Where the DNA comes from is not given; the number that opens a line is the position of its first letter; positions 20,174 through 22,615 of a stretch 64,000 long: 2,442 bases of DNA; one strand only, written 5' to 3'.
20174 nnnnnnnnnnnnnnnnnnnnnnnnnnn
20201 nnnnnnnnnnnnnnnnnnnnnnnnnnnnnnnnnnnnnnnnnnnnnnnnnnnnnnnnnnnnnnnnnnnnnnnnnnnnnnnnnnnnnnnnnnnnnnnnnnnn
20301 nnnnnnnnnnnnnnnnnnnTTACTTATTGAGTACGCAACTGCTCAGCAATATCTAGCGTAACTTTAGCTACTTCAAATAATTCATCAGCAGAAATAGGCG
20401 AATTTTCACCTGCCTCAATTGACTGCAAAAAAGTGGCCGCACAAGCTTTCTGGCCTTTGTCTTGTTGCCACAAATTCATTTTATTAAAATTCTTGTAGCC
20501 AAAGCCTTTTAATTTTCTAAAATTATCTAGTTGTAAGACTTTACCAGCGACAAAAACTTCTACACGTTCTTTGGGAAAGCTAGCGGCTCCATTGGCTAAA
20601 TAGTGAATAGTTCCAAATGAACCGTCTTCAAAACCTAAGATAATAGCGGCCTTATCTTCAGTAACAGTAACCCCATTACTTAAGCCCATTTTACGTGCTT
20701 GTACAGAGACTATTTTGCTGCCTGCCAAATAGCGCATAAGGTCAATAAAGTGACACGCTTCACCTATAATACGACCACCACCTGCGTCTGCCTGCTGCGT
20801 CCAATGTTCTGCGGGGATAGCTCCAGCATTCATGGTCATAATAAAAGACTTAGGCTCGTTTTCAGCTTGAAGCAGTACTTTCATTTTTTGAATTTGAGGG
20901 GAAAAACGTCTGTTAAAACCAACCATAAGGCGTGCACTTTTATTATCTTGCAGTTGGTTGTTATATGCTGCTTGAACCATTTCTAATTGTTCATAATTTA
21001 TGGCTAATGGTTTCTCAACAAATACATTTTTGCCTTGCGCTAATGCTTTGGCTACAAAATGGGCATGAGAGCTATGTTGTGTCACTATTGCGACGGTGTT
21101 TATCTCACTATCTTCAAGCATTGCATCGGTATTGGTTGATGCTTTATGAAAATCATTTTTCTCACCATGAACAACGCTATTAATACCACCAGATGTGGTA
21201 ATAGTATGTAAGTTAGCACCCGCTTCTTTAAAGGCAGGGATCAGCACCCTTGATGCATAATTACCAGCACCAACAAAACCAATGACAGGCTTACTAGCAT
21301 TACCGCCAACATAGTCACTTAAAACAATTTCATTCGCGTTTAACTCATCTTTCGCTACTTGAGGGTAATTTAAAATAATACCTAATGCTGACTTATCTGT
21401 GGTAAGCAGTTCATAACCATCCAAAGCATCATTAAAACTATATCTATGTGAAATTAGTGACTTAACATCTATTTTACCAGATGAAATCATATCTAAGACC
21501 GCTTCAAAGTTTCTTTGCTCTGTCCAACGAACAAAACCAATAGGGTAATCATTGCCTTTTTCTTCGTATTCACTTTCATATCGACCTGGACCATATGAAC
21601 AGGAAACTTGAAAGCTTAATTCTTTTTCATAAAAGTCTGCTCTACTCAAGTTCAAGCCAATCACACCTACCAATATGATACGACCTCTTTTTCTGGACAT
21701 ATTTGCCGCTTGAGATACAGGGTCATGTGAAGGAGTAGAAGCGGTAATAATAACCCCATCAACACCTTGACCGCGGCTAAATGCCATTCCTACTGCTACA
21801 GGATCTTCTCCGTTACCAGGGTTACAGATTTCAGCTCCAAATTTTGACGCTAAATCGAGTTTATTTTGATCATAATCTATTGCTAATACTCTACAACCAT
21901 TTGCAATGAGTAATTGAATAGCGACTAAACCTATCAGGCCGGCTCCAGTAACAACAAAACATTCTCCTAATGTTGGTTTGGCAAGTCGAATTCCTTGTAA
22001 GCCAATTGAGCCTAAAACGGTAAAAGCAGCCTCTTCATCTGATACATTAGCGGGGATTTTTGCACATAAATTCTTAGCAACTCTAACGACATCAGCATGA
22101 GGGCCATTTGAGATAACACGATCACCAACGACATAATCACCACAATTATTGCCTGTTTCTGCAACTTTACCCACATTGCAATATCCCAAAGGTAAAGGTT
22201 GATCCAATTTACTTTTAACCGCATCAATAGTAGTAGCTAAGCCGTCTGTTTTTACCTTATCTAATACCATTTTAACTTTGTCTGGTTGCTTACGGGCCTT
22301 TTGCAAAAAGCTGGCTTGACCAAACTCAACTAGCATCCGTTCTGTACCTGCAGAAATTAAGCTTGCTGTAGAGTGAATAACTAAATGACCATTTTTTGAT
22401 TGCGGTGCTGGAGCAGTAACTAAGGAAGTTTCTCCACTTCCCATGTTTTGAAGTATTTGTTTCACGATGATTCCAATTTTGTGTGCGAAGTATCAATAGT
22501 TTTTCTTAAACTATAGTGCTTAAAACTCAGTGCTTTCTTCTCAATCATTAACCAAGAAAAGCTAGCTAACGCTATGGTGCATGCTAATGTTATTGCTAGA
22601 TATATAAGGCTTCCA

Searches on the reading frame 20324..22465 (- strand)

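Call 4: search_protein_families(library=pfam, proteins=[window:20324-22465:-], max_evalue=0.01)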
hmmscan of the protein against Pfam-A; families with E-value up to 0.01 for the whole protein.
window:20324-22465:- (713 aa): 8 families
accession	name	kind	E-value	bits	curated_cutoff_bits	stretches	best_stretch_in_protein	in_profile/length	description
PF00107.32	ADH_zinc_N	-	8.2e-16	58.6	31.8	1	178-297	2-121/129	Zinc-binding dehydrogenase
PF01408.29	GFO_IDH_MocA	-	2.4e-15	57.7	24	1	395-502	3-110/120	Oxidoreductase family, NAD-binding Rossmann fold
PF22725.1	GFO_IDH_MocA_C3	-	1.1e-10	42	27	1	550-637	28-116/124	GFO/IDH/MocA C-terminal domain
PF02894.22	GFO_IDH_MocA_C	-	1.2e-09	38.7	22.9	1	549-641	26-122/218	Oxidoreductase family, C-terminal alpha/beta domain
PF16912.11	Glu_dehyd_C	-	0.0024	17.8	34.9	0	170-268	34-131/211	Glucose dehydrogenase C-terminus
PF02254.24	TrkA_N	-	0.0049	17.6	23.8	0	170-222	1-52/116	TrkA-N domain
PF08240.17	ADH_N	-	0.0069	17.1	23.5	0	85-120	28-63/104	Alcohol dehydrogenase GroES-like domain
PF03721.20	UDPG_MGDP_dh_N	-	0.0088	16.1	27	0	171-217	4-50/187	UDP-glucose/GDP-mannose dehydrogenase family, NAD binding domain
